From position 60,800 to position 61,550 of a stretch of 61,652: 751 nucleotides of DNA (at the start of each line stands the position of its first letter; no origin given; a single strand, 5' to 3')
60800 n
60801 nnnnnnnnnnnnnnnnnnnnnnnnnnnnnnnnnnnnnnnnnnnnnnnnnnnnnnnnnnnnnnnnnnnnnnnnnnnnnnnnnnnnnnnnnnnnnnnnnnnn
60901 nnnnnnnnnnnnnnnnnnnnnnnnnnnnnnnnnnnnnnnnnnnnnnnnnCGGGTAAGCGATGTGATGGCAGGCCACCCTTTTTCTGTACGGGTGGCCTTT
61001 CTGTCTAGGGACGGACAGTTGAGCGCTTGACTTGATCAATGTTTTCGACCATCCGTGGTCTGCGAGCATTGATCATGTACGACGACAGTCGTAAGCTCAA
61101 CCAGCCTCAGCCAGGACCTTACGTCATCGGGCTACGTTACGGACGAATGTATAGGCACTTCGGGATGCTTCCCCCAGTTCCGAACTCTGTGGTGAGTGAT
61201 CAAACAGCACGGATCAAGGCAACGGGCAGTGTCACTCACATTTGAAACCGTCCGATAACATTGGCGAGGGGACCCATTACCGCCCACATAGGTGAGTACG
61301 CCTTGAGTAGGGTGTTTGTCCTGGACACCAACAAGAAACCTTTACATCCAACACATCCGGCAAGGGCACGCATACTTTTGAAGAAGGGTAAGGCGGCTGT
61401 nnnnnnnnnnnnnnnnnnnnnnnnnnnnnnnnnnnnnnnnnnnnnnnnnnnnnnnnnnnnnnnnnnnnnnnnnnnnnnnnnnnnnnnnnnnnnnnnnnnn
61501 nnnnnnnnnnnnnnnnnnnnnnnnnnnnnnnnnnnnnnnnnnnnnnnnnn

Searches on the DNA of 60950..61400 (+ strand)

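Call 10: search_rna_families(source=window, start=60950, end=61400, threshold=evalue, max_evalue=1, show_alignments=1)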
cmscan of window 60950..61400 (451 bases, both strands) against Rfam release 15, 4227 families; matches with E-value up to 1: 1.
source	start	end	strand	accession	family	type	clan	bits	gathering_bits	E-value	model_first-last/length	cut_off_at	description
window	61055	61280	+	RF02033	HEARO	Gene;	-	84.8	83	8.3e-18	1-211/211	no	HNH endonuclease-associated RNA and ORF (HEARO) RNA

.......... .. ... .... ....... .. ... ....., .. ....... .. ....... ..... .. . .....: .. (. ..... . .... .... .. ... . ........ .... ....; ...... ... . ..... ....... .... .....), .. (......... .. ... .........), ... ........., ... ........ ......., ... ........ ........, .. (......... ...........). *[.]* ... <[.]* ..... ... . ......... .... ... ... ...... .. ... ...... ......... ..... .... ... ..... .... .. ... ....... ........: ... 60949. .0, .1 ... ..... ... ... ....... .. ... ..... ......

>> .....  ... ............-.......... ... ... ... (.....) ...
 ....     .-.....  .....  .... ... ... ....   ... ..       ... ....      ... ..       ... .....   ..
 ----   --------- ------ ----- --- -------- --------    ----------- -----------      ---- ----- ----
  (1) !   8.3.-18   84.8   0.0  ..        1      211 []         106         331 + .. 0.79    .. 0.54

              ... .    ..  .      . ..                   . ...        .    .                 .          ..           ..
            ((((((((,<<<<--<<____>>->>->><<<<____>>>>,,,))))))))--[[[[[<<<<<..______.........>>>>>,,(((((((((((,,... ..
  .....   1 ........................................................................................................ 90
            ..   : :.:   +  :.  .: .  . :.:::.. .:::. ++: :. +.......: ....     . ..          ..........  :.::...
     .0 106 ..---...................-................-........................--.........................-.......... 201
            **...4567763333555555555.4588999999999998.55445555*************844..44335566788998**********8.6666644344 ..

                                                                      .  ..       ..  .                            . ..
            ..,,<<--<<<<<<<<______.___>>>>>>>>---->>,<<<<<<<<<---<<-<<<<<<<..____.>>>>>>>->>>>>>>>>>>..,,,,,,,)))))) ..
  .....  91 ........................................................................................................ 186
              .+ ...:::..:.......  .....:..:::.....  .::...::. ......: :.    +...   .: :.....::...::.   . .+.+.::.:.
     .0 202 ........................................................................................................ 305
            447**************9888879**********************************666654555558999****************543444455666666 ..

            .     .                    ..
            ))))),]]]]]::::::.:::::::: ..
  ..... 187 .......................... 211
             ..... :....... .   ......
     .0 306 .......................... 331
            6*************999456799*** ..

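Call 61: build_rna_model(alignment_id=A4)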
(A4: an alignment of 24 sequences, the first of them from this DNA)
Model R1 built from alignment A4 (24 sequences, 158 columns); structure: RNAalifold consensus.
model positions 143; base pairs 34; branch points 1; effective number of sequences 1.68; information 0.59 bits per position. Calibrated on 0.2 Mb of random sequence (short: E-values are rough).
structure used (alignment columns):
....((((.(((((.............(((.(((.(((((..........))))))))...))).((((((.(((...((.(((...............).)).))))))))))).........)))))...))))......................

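Call 62: search_with_rna_model(model_id=R1, sources=[window, L085, L086, L088, L090], max_evalue=10, show_alignments=5)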
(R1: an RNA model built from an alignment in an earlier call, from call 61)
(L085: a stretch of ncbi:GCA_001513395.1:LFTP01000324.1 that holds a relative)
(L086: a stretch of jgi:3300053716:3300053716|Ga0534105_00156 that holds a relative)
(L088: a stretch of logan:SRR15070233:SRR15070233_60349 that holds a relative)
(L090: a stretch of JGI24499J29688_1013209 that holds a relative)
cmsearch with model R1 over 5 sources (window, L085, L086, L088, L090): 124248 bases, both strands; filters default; matches with E-value up to 10: 6.
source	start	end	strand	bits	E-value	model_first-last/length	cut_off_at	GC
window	61132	61281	+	116.9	1e-27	1-143/143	no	0.53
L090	87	236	+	116.9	1e-27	1-143/143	no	0.53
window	47186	47327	+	33.8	1.6e-06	1-143/143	no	0.63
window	44999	45078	+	26.4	0.00012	1-143/143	no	0.64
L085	9665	9806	+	16.8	0.034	1-143/143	no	0.61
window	2599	2645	+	11.2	0.9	1-143/143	no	0.55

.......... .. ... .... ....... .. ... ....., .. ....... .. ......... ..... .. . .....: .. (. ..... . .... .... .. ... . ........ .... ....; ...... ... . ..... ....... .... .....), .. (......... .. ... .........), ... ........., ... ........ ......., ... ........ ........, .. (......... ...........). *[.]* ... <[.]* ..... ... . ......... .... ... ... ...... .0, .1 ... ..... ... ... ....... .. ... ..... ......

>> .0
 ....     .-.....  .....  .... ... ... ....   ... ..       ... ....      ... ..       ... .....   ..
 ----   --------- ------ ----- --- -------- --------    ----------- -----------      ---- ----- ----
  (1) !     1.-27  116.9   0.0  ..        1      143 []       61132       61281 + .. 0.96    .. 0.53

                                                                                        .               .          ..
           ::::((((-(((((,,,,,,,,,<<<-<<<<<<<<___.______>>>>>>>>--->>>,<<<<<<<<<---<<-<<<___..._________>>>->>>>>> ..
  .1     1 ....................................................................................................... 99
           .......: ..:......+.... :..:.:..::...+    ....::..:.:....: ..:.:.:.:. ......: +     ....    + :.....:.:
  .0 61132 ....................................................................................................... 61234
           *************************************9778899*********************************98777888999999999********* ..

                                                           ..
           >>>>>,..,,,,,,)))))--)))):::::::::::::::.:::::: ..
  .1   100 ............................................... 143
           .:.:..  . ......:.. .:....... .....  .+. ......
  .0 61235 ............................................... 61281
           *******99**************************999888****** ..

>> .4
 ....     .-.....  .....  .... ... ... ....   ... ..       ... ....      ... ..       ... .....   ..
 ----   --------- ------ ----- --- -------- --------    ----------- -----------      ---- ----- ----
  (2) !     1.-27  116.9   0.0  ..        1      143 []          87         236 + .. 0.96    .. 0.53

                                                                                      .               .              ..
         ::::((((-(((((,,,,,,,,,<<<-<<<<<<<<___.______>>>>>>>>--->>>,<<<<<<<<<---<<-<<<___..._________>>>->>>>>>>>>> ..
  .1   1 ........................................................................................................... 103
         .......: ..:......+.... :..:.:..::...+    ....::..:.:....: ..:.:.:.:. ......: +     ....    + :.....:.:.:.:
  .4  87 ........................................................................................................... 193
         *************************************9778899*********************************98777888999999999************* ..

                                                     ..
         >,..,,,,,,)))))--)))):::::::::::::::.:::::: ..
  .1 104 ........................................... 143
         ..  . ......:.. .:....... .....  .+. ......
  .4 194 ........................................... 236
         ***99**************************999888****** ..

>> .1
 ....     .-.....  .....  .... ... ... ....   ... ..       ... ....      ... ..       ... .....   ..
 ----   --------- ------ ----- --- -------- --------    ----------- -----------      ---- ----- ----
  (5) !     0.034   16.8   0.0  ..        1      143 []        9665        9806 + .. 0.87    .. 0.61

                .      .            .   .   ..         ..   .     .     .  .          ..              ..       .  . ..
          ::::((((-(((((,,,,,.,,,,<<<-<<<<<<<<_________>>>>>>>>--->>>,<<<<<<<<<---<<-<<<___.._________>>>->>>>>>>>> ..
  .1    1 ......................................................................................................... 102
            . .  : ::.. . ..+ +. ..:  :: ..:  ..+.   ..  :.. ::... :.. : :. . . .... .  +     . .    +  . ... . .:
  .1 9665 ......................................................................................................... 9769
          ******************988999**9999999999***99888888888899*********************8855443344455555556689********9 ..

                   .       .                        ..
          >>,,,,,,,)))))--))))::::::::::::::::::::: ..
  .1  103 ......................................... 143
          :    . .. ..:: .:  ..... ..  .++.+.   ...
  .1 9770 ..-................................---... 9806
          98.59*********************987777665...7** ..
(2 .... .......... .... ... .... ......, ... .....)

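Call 63: search_with_rna_model(model_id=R1, sources=[L001, L002, L003, L004, L005, L006, L007, L008, L009, L010, L011, L012, L013, L014, L015, L016, L017, L018, L019, L020, L021, L022, L023, L024, L025, L026, L027, L028, L029, L030, L031, L032, L033, L034, L035, L036, L037, L038, L039, L040, L041, L042, L043, L044, L045, L046, L047, L048, L049, L050, L051, L052, L053, L054, L055, L056, L057, L058, L059, L060, L061, L062, L063, L064, L065, L066, L067, L068, L069, L070, L071, L072, L073, L074, L075, L076, L077, L078, L079, L080, L087, L089, L171], max_evalue=1)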
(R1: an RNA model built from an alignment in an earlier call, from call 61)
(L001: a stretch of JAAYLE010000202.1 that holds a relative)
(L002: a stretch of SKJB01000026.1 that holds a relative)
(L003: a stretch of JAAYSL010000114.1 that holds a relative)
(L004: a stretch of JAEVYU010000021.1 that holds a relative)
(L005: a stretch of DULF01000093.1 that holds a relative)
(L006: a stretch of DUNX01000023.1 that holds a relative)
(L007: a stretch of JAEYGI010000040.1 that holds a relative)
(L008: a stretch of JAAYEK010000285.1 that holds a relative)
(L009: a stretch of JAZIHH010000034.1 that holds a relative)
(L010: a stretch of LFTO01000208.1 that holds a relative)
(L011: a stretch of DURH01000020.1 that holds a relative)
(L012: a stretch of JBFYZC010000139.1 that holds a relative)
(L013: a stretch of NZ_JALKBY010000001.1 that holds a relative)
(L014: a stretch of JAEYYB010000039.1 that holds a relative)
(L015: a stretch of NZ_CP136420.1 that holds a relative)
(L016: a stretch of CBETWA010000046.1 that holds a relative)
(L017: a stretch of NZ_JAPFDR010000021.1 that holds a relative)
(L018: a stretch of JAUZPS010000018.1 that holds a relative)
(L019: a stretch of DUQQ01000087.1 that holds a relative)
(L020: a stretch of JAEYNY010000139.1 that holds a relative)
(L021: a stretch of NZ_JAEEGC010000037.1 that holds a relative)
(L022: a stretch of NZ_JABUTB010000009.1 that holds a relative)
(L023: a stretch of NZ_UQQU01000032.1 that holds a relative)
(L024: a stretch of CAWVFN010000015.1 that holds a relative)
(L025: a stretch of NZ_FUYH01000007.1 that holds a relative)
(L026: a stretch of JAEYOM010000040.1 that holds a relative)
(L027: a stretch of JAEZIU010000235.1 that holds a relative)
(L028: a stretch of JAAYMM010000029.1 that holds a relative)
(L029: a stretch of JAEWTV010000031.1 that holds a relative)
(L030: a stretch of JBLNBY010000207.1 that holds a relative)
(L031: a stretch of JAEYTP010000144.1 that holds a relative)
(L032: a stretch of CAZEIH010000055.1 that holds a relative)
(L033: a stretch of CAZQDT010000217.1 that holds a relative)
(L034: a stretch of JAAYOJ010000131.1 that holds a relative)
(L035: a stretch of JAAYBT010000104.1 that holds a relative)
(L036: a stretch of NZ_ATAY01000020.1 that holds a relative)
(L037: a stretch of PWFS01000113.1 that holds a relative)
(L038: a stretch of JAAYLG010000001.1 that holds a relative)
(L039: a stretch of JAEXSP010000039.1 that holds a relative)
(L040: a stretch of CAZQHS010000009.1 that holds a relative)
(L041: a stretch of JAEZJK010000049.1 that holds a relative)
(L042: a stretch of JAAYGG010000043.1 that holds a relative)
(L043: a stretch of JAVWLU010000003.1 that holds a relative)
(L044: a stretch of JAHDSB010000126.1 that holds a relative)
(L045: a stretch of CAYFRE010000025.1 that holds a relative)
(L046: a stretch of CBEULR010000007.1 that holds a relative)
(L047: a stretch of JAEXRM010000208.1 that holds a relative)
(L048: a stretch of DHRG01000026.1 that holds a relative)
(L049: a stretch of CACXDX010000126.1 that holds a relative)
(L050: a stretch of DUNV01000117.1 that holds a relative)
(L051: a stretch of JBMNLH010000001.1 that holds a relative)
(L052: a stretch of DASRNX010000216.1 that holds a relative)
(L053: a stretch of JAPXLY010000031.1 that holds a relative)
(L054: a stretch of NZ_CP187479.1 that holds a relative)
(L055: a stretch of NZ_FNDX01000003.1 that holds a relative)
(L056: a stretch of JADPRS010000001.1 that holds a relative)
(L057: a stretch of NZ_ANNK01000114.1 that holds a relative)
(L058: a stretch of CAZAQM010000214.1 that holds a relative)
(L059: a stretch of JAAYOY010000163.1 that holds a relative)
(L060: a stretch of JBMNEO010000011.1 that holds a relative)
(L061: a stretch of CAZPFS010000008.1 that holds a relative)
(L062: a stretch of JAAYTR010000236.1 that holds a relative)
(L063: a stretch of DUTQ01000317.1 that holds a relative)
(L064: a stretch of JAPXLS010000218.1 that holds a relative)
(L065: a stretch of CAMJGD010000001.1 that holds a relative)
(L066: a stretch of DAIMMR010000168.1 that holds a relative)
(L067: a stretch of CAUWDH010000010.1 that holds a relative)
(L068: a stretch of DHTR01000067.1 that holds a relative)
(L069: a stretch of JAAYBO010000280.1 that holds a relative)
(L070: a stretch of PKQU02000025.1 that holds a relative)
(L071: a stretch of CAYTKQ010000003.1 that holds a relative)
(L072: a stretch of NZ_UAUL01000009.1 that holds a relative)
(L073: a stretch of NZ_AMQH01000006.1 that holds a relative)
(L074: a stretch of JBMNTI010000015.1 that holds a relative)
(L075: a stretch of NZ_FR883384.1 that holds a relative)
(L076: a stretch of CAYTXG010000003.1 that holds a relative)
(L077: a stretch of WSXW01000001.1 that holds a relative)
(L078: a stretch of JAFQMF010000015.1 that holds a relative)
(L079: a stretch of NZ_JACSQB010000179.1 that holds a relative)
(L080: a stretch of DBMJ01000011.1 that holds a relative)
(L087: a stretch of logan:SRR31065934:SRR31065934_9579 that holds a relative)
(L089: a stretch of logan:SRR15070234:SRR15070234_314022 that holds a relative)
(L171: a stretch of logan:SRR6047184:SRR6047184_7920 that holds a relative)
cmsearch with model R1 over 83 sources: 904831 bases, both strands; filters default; matches with E-value up to 1: 0.
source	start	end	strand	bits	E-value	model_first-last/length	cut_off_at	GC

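Call 72: search_with_rna_model(model_id=R1, sources=[L091, L092, L095, L096, L098, L099, L100, L102, L104, L105, L106, L107, L111, L112, L113, L115, L116, L119, L123, L124, L125, L126, L127, L129, L130, L131, L132, L134, L135, L136, L137, L138, L139, L140, L141, L142, L143, L145, L146, L147, L149, L150, L152, L154, L156, L157, L158, L159, L161, L162, L163, L164, L165, L166, L167, L168, L169], max_evalue=0.01)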
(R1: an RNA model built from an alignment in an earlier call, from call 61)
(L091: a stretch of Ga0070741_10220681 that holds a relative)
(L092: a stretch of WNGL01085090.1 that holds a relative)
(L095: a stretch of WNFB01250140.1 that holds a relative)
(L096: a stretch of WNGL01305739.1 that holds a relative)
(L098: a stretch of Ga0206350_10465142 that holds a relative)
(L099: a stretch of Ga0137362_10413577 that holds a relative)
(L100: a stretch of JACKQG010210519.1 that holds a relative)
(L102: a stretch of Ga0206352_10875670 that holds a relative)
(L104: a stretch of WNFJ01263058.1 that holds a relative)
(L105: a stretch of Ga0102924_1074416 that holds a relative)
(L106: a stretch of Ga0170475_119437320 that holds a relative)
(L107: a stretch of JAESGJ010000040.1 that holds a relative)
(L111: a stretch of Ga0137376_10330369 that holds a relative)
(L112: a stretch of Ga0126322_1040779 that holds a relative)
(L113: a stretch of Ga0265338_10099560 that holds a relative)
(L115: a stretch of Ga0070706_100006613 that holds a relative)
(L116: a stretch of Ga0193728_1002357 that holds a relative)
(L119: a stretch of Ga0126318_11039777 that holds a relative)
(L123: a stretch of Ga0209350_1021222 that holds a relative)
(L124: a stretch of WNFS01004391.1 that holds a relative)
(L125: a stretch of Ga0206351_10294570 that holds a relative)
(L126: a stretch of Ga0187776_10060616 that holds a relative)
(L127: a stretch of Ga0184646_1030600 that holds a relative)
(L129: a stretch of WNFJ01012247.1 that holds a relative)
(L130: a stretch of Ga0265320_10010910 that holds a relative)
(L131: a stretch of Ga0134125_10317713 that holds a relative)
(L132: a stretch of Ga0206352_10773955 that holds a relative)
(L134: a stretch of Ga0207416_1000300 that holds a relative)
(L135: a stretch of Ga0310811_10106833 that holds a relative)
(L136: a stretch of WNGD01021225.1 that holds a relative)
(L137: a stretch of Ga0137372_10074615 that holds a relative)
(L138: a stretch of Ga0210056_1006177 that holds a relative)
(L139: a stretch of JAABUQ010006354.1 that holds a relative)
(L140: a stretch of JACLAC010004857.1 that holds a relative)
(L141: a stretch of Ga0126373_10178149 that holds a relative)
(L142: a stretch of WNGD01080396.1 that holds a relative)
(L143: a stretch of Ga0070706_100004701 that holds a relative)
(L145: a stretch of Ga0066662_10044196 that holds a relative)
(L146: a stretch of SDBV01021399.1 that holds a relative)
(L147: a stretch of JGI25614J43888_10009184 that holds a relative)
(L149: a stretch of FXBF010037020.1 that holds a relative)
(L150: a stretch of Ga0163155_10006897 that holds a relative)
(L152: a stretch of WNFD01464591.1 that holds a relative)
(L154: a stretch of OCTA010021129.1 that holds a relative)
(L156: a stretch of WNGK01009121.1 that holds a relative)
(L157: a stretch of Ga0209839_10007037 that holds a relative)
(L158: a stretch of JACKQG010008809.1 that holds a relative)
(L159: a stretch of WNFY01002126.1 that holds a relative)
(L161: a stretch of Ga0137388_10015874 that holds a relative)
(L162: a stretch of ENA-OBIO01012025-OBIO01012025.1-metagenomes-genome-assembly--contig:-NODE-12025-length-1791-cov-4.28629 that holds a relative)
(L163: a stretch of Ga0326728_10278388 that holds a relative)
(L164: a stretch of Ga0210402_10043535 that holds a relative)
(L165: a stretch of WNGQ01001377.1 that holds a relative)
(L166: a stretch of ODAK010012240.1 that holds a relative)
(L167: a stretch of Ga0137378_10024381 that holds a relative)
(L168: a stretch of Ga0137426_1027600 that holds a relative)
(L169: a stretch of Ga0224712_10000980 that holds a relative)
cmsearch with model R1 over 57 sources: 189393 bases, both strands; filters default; matches with E-value up to 0.01: 56.
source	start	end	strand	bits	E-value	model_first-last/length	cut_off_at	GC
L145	74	218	+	151.8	1.9e-36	1-143/143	no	0.57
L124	2311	2450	+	151.5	2.4e-36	1-143/143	no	0.56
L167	2311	2451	+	148.9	1.1e-35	1-143/143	no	0.56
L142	807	947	+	147.5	2.5e-35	1-143/143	no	0.56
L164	955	1096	+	147.2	3e-35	1-143/143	no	0.58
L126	1176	1316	+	146.8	3.8e-35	1-143/143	no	0.57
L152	256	396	+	146.6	4.1e-35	1-143/143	no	0.53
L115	2331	2471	+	145.3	9.3e-35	1-143/143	no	0.5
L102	549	689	+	143.8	2.2e-34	1-143/143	no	0.57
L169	61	200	+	141.6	7.7e-34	1-143/143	no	0.54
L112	120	261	+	141.6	7.8e-34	1-143/143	no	0.49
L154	2309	2450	+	140.6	1.5e-33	1-143/143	no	0.5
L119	453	592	+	138.9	3.8e-33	1-143/143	no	0.54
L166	15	156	+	138.6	4.6e-33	1-143/143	no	0.45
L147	2311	2451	+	138.3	5.5e-33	1-143/143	no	0.5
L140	1064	1208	+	137.8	7.5e-33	1-143/143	no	0.46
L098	2313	2455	+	136.6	1.5e-32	1-143/143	no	0.52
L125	248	387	+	136.4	1.7e-32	1-143/143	no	0.56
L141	540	682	+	135.7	2.6e-32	1-143/143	no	0.45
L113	194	334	+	135.6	2.7e-32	1-143/143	no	0.44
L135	1097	1237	+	135.4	3e-32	1-143/143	no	0.45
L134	2316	2458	+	134.1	6.5e-32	1-143/143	no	0.52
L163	1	138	+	132.6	1.5e-31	5-143/143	5'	0.54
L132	2316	2458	+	132.4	1.8e-31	1-143/143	no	0.55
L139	2333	2471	+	130.9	4.2e-31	1-143/143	no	0.53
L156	2308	2448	+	128.7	1.5e-30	1-143/143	no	0.5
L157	990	1133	+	127.9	2.4e-30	1-143/143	no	0.53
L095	873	1013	+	127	4.2e-30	1-143/143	no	0.57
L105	252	391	+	120.8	1.6e-28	1-143/143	no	0.54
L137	345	484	+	120.7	1.6e-28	1-143/143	no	0.51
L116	2314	2457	+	120.7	1.7e-28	1-143/143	no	0.5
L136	2312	2450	+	116.3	2.2e-27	1-143/143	no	0.51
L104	1611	1756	+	115.3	4e-27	1-143/143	no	0.58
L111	544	687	+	112.8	1.8e-26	1-143/143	no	0.51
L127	364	525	+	111.5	3.7e-26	1-143/143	no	0.53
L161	2296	2456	+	106.5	7e-25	1-143/143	no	0.53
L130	2299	2451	+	100.6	2.3e-23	1-143/143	no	0.45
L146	2076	2220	+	95.6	4.3e-22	1-143/143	no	0.45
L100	177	319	+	95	6e-22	1-143/143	no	0.51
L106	128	285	+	93.7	1.3e-21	1-143/143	no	0.56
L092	1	113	+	93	1.9e-21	30-143/143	5'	0.58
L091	1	108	+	89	2e-20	37-143/143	5'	0.56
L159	2299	2446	+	84.5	2.9e-19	1-143/143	no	0.53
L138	2225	2454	+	82.5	9.2e-19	1-143/143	no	0.46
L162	137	275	+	76.5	3.2e-17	1-143/143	no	0.4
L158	2220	2454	+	72.2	3.9e-16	1-143/143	no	0.43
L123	389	538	+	70.2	1.2e-15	1-143/143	no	0.51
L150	2310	2473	+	68.7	3.1e-15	1-143/143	no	0.45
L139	4886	5025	+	63.5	6.2e-14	1-143/143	no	0.51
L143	2301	2452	+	62.3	1.3e-13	1-143/143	no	0.62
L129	371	485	+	57.9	1.7e-12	1-143/143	no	0.56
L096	1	94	+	54.3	1.4e-11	52-143/143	5'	0.54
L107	2294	2465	+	51.7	6.3e-11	1-143/143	no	0.4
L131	1239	1409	+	44.8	3.6e-09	1-143/143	no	0.54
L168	1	62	+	39.9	6.5e-08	82-143/143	5'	0.5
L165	2360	2446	+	23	0.0013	1-143/143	no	0.46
